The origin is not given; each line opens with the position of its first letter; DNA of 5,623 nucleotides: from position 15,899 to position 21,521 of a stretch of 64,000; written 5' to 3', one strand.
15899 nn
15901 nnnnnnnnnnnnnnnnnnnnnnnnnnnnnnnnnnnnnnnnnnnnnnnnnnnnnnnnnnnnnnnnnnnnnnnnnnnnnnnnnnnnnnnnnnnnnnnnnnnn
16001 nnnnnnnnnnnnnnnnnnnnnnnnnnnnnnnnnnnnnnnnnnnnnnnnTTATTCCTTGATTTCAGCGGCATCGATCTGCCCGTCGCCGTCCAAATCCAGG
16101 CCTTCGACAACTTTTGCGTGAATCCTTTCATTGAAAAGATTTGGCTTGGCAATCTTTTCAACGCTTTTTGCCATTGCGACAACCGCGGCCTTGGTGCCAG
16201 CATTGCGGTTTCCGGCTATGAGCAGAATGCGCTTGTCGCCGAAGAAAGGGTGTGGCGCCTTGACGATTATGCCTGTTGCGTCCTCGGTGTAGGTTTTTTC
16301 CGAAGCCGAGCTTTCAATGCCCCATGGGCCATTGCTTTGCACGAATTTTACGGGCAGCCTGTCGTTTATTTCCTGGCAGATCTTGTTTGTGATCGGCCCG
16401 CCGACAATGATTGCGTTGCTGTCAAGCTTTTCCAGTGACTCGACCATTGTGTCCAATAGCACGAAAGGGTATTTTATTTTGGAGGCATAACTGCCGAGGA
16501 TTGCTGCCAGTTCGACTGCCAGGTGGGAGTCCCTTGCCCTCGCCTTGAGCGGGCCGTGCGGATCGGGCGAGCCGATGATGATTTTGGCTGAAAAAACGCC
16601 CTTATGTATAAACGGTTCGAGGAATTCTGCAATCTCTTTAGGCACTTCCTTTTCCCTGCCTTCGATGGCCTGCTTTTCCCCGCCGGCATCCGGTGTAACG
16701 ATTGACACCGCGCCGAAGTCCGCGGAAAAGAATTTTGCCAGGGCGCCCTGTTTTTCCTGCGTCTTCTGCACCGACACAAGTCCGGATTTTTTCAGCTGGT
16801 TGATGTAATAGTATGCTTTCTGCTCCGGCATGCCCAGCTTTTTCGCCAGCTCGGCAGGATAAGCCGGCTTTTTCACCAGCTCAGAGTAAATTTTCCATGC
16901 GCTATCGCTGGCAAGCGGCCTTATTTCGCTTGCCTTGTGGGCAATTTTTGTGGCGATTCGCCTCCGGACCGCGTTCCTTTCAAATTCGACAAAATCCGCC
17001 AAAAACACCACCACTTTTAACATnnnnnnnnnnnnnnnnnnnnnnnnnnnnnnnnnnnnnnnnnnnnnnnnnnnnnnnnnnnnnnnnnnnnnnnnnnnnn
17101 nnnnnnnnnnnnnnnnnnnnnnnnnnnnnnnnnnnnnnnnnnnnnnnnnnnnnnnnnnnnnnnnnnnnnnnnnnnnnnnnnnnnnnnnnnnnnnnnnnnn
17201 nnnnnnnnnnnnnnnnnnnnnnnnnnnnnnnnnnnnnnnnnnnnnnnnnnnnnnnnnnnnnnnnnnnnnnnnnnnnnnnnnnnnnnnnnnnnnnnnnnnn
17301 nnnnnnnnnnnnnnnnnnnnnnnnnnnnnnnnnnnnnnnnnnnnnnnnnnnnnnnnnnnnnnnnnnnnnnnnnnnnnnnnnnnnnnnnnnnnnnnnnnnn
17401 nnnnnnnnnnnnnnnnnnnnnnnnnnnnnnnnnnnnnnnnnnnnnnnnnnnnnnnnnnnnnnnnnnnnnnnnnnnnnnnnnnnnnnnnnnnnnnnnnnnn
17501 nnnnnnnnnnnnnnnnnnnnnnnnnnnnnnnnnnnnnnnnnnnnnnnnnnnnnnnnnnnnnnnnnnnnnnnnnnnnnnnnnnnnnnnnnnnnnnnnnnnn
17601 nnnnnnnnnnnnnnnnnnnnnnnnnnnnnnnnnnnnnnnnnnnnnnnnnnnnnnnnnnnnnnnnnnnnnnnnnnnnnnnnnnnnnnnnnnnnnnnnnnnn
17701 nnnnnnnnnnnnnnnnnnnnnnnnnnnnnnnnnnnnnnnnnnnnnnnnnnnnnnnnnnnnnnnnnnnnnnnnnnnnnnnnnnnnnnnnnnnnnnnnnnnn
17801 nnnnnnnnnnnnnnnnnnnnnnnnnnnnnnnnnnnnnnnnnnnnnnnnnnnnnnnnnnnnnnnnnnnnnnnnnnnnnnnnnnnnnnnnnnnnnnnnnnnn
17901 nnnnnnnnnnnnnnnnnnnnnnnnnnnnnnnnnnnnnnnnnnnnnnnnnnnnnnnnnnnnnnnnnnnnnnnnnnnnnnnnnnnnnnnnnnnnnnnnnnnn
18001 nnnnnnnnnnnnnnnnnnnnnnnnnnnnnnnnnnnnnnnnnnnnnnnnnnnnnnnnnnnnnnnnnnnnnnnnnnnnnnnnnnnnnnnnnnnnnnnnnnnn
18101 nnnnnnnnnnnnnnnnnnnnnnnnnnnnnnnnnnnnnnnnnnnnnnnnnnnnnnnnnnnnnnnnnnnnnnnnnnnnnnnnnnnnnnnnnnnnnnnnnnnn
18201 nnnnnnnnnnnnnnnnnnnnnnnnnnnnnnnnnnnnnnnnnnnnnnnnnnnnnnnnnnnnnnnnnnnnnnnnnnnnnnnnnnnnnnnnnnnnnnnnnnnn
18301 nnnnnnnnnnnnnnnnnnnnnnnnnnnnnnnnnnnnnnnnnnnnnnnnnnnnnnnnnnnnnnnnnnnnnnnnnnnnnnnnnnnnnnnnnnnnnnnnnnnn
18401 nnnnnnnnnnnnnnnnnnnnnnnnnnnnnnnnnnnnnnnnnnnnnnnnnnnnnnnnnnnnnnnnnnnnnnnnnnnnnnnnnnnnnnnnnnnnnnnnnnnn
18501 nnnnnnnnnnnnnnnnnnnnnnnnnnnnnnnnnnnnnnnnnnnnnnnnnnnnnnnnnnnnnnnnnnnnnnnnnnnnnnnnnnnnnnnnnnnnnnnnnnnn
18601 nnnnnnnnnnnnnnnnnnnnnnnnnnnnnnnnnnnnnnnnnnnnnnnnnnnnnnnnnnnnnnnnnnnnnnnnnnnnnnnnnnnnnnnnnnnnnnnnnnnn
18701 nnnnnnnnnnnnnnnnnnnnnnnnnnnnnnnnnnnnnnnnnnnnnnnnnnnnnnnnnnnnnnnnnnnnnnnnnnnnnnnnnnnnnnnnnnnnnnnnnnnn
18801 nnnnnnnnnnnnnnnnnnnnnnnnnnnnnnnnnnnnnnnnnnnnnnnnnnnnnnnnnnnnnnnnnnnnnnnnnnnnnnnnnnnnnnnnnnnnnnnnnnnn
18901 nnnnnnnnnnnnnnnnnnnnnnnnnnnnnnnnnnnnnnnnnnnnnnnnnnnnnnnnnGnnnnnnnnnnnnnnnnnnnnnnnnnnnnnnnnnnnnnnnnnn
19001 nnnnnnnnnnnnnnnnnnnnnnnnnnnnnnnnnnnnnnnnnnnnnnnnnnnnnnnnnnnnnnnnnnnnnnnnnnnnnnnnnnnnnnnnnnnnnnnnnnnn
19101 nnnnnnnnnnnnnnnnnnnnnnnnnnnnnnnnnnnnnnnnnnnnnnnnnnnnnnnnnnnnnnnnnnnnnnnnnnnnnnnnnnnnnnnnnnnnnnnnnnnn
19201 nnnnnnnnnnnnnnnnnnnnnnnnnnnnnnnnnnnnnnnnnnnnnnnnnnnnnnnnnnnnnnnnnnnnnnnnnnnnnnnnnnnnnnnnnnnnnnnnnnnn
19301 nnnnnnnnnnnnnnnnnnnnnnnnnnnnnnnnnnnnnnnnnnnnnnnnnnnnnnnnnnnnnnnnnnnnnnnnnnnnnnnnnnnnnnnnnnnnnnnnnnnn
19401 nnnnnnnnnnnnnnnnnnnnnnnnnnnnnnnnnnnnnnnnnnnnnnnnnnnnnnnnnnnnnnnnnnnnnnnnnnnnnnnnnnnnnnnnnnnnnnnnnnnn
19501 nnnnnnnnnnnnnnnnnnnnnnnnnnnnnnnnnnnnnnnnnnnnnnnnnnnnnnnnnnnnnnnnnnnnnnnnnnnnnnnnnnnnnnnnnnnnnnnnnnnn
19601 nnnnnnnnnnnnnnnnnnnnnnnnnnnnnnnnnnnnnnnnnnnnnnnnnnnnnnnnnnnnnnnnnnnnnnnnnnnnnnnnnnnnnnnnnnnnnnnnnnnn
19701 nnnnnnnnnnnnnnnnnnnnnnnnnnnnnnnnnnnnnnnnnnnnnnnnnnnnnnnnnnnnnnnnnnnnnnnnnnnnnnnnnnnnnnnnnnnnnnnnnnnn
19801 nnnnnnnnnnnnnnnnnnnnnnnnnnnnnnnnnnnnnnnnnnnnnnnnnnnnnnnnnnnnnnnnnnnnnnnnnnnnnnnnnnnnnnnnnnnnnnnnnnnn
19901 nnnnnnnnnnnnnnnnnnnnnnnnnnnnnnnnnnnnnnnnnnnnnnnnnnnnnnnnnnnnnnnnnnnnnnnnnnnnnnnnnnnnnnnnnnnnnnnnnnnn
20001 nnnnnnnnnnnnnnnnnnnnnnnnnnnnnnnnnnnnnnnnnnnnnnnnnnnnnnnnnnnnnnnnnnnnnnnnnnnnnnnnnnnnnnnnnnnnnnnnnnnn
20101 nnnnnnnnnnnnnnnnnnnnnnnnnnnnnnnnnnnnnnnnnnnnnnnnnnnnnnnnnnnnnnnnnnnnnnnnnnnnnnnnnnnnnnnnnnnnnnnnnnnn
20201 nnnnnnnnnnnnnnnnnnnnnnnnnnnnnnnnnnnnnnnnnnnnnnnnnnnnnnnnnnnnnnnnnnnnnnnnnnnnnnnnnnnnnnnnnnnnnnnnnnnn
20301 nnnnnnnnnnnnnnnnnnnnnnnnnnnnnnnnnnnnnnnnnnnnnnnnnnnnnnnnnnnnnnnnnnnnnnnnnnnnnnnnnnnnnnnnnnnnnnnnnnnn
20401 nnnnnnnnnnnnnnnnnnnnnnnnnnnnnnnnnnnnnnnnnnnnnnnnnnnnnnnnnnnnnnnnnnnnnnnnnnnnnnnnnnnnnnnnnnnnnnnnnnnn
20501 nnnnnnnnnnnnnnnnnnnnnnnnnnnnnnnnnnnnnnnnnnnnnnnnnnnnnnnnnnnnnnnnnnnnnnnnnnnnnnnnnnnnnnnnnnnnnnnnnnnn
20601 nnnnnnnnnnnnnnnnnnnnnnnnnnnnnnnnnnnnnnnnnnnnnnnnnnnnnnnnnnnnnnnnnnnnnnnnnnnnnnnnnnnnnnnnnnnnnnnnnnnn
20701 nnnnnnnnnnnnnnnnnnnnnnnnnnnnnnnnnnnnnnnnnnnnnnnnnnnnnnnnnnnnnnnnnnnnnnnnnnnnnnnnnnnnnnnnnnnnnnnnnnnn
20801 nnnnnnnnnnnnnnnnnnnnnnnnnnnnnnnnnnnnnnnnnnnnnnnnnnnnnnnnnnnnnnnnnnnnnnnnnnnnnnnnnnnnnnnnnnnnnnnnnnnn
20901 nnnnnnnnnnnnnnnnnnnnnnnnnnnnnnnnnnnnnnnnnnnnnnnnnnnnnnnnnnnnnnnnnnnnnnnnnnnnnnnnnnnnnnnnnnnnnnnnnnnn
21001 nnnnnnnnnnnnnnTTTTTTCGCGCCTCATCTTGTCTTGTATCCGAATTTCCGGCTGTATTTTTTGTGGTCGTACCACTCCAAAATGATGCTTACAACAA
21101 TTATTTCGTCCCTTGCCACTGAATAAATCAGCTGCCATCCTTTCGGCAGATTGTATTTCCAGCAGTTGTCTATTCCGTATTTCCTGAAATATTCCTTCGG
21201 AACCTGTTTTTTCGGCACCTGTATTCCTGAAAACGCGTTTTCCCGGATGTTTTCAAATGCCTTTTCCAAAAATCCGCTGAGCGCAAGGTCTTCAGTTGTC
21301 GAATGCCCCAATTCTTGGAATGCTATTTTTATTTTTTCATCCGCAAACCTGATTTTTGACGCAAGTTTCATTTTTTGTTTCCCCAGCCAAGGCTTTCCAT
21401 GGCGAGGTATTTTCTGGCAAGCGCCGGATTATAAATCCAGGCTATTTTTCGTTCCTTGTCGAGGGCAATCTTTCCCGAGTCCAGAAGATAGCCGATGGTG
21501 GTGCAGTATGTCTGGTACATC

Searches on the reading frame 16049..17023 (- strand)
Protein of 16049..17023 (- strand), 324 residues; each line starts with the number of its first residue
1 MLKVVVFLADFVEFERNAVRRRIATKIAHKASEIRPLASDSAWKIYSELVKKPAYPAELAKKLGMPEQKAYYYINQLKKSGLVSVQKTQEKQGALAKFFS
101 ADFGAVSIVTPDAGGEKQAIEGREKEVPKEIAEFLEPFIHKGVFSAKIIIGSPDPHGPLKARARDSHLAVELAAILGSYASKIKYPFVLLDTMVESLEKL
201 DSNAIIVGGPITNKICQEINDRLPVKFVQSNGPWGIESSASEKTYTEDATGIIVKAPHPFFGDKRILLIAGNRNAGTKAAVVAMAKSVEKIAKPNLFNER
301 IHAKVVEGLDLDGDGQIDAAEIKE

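Call 3: search_protein_families(library=pfam, proteins=[window:16049-17023:-], max_evalue=0.01)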
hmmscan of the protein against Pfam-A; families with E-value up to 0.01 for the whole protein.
window:16049-17023:- (324 aa): 6 families
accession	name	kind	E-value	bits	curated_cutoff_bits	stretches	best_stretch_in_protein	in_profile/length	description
PF05124.17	S_layer_C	-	8.1e-13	48.8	23.9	1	180-286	89-175/177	S-layer like family, outer domain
PF12840.13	HTH_20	-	2.5e-07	31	27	1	38-85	2-50/51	Helix-turn-helix domain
PF01978.25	TrmB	-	2e-06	28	25.6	1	44-89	12-58/68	Sugar-specific transcriptional regulator TrmB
PF13412.12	HTH_24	-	0.00087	19.3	21.9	1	57-83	21-47/48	Winged helix-turn-helix DNA-binding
PF01022.26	HTH_5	-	0.0045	17.3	22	1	48-84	10-46/47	Bacterial regulatory protein, arsR family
PF13202.12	EF-hand_5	-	0.006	16.5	25.9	0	309-323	8-22/25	EF hand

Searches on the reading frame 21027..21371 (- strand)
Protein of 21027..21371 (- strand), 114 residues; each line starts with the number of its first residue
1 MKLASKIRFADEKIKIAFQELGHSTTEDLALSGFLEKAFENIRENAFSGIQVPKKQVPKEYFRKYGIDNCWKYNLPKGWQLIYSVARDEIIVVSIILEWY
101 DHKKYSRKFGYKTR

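Call 3: search_protein_families(library=pfam, proteins=[window:21027-21371:-], max_evalue=0.01)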
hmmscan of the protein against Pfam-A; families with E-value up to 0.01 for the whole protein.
window:21027-21371:- (114 aa): 1 family
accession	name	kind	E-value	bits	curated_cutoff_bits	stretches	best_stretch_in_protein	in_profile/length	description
PF05016.21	ParE_toxin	-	0.0075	17.3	23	0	33-95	30-82/89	ParE toxin of type II toxin-antitoxin system, parDE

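Call 4: search_protein_families(library=ncbifam, proteins=[window:21027-21371:-], max_evalue=0.01)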
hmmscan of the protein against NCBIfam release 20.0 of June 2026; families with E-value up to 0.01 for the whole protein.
window:21027-21371:- (114 aa): 0 families

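Call 33: search_protein_families(library=padloc, proteins=[window:21027-21371:-], max_evalue=0.01)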
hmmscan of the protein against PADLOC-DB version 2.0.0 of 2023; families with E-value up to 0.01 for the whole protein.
window:21027-21371:- (114 aa): 0 families

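Call 34: search_protein_families(library=phrogs, proteins=[window:21027-21371:-], max_evalue=0.01)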
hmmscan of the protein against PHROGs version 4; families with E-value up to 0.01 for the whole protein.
window:21027-21371:- (114 aa): 0 families
